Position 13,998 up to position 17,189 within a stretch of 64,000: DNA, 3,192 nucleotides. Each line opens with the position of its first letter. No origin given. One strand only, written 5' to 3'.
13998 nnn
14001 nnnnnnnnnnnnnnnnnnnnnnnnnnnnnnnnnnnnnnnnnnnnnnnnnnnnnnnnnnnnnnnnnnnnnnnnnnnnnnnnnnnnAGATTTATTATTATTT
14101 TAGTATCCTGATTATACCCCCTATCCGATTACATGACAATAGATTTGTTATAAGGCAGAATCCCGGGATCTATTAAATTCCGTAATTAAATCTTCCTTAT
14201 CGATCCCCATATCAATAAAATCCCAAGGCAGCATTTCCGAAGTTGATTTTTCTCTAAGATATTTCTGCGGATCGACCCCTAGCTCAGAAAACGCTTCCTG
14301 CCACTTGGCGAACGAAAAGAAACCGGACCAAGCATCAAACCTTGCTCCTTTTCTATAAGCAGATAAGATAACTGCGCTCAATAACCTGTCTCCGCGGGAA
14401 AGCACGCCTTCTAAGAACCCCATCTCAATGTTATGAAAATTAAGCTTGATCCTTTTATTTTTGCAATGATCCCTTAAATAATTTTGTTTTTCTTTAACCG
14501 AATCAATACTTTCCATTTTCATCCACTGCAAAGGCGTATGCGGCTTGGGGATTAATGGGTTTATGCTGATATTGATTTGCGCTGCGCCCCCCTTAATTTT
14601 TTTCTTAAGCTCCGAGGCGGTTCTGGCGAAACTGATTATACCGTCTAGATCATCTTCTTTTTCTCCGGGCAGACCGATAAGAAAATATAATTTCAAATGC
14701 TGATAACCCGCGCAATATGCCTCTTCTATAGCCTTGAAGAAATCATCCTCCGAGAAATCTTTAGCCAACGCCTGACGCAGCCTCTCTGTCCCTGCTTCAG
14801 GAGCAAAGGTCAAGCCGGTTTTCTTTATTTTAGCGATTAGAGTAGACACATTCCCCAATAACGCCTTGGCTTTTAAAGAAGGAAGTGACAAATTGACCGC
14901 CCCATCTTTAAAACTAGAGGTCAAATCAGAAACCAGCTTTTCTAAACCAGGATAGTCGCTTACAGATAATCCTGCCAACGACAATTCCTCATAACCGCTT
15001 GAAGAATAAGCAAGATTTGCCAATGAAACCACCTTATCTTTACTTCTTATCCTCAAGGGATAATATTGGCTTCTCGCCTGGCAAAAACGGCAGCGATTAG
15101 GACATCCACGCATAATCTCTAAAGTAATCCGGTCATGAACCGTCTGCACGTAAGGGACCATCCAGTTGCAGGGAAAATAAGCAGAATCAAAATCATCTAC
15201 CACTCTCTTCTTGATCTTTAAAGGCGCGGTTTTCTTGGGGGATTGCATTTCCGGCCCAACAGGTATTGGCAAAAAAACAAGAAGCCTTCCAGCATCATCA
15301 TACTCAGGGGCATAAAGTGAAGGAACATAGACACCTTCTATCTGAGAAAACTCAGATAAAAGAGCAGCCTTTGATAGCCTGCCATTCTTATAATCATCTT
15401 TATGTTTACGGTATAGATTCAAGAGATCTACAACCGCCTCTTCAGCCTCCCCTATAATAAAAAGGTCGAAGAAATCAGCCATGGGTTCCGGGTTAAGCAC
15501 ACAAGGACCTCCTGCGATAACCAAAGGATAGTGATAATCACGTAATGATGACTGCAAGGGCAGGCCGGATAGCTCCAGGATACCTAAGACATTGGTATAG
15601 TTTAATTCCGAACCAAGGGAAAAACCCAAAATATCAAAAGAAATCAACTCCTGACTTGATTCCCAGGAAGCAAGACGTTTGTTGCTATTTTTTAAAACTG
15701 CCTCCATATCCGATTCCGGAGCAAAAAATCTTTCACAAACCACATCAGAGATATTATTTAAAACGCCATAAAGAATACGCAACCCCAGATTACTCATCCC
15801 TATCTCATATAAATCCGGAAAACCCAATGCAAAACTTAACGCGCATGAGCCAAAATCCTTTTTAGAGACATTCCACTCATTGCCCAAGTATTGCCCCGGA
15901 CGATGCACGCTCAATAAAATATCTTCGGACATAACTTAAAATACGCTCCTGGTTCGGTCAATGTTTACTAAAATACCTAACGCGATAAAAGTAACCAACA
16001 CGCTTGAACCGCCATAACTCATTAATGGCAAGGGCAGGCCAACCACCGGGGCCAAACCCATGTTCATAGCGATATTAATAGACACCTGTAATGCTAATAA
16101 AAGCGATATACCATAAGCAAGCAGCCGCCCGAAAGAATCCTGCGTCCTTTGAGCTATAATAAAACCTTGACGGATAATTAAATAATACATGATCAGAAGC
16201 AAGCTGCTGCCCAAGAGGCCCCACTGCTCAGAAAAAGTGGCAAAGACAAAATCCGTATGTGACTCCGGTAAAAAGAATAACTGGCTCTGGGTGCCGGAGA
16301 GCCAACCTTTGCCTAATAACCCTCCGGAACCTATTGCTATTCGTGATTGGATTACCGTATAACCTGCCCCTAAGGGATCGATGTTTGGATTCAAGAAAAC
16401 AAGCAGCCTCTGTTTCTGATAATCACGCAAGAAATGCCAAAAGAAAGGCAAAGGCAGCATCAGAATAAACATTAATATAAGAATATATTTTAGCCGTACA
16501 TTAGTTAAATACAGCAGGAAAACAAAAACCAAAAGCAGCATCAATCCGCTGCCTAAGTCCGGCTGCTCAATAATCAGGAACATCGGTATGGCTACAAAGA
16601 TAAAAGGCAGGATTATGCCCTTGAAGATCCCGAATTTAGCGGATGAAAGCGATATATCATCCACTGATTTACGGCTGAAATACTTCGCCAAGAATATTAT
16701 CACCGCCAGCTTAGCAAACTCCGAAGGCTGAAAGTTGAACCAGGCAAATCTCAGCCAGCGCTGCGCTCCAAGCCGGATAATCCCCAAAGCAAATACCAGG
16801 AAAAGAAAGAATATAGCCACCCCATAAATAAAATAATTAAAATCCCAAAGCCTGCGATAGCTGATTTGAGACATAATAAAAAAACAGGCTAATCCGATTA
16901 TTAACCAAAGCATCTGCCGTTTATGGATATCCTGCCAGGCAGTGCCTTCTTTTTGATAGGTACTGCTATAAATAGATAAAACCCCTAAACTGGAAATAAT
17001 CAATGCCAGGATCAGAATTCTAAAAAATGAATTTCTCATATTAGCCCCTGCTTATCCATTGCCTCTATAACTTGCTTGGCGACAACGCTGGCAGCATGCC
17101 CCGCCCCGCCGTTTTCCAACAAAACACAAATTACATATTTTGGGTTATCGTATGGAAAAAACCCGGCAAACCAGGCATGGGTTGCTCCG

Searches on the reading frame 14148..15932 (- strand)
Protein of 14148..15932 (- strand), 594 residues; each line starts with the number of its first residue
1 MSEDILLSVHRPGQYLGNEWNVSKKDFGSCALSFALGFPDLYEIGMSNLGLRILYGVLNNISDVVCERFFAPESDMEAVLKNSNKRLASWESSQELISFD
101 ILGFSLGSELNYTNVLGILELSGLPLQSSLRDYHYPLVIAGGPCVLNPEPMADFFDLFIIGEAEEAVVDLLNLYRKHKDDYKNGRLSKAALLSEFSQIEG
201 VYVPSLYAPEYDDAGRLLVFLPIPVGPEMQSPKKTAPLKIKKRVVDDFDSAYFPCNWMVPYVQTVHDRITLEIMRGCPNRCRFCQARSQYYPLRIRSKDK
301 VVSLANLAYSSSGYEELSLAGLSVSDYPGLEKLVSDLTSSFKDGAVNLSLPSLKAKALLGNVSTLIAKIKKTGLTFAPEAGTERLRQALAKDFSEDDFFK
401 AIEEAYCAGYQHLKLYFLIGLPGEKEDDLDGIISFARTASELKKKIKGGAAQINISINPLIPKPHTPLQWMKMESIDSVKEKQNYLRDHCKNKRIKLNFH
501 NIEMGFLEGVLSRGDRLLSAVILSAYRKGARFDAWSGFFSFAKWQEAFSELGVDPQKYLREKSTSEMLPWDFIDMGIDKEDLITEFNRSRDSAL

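Call 3: search_protein_families(library=pfam, proteins=[window:14148-15932:-], max_evalue=0.01)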
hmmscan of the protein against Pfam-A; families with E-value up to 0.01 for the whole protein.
window:14148-15932:- (594 aa): 2 families
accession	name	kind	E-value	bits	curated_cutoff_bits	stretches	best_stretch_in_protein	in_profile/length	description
PF19864.5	Radical_SAM_N2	-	9.4e-54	181.4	29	1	50-204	1-151/151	Radical SAM proteins, N-terminal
PF04055.27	Radical_SAM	-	3.8e-15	56.9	29.5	1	272-435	2-165/166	Radical SAM superfamily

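Call 4: search_protein_families(library=ncbifam, proteins=[window:14148-15932:-], max_evalue=0.01)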
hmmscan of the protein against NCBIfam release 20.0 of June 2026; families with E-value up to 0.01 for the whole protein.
window:14148-15932:- (594 aa): 10 families
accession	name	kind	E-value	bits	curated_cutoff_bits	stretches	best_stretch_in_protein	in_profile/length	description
TIGR03960.1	rSAM_fuse_unch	hypoth_equivalog_domain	6.5e-192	639.2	462.3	1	3-591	1-581/605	TIGR03960 family B12-binding radical SAM protein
TIGR04013.1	B12_SAM_MJ_1487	hypoth_equivalog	8.2e-15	54.5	251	1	259-307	142-191/382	TIGR04013 family B12-binding domain/radical SAM domain-containing protein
TIGR04014.1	B12_SAM_MJ_0865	equivalog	3.5e-12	45.8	360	1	270-435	162-332/434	methyl-coenzyme M reductase glutamine C-methyltransferase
TIGR04190.1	B12_SAM_Ta0216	equivalog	3.3e-10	39.2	500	1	258-462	208-414/554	TIGR04190 family B12-binding domain/radical SAM domain protein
TIGR01579.1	MiaB-like-C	equivalog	8.2e-07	28.6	357.05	1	265-433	137-312/416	tRNA (N(6)-L-threonylcarbamoyladenosine(37)-C(2))-methylthiotransferase MtaB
TIGR00089.1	TIGR00089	subfamily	6.6e-06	25.2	251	1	265-431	137-310/429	MiaB/RimO family radical SAM methylthiotransferase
TIGR04072.2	rSAM_ladder_B12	equivalog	0.0001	21.1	360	0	251-429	164-339/443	lipid biosynthesis B12-binding/radical SAM protein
TIGR02026.1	BchE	equivalog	0.00017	20.6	481.35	1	269-303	195-229/497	magnesium-protoporphyrin IX monomethyl ester anaerobic oxidative cyclase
NF050148.1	rSAM_ApyD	equivalog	0.0002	19.9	750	1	243-468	174-389/645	RiPP biosynthesis radical SAM protein ApyD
TIGR03471.1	HpnJ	equivalog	0.0021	17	577.6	1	256-438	187-364/472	hopanoid biosynthesis associated radical SAM protein HpnJ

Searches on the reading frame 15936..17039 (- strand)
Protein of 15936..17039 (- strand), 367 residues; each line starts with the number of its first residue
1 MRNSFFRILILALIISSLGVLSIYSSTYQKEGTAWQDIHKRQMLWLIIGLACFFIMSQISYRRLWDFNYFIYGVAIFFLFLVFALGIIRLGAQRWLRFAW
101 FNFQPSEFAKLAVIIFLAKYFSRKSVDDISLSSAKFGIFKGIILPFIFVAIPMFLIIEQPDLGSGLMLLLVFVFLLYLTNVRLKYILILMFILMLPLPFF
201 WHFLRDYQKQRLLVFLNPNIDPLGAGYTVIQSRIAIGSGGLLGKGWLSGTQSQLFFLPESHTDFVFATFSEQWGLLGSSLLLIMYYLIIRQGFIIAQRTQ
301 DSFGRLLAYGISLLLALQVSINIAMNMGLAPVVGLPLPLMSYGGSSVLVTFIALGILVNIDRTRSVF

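Call 3: search_protein_families(library=pfam, proteins=[window:15936-17039:-], max_evalue=0.01)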
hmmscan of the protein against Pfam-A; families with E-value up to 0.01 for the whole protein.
window:15936-17039:- (367 aa): 1 family
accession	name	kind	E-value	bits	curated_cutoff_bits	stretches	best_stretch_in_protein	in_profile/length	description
PF01098.24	FTSW_RODA_SPOVE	-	8.3e-102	341.2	26.4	1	9-364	5-354/356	Cell cycle protein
